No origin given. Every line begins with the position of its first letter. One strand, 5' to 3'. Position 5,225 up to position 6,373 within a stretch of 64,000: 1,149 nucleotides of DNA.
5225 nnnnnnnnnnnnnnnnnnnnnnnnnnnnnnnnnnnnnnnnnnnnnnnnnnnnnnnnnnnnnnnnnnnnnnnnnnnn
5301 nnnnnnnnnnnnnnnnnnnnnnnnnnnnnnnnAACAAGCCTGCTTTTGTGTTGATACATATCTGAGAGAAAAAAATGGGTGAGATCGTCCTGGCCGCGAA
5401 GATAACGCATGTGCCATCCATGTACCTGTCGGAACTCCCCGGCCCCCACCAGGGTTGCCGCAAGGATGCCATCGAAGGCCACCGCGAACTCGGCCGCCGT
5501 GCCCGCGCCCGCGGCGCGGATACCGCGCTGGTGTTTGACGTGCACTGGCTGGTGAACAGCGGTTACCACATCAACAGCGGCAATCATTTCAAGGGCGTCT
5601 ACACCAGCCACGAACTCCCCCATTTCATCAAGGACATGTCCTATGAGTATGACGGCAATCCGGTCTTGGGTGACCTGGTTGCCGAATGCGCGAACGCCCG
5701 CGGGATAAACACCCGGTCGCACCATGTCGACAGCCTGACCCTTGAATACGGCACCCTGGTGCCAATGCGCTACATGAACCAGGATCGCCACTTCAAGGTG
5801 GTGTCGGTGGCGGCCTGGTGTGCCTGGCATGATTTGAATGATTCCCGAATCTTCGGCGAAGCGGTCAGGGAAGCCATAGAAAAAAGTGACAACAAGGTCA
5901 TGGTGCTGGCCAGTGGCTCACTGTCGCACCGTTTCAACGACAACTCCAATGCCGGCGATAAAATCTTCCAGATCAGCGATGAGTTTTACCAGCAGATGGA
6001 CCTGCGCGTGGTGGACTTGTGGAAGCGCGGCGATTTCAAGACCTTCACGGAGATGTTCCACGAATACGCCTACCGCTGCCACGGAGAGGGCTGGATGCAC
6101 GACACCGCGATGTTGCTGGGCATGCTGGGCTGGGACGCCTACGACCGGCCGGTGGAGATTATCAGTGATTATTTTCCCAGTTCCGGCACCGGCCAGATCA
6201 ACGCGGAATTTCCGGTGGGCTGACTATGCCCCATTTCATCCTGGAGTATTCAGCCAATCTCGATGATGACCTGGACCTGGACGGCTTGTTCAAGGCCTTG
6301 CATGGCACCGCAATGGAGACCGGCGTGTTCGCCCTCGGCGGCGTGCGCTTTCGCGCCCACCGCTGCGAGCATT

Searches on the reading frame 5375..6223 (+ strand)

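Call 95: search_protein_families(library=pfam, proteins=[window:5375-6223:+], max_evalue=0.00001)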
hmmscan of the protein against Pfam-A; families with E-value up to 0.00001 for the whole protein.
window:5375-6223:+ (282 aa): 1 family
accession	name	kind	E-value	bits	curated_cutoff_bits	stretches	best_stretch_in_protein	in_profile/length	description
PF02900.23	LigB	-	9.8e-77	258.1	26.3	1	7-279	2-268/269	Catalytic LigB subunit of aromatic ring-opening dioxygenase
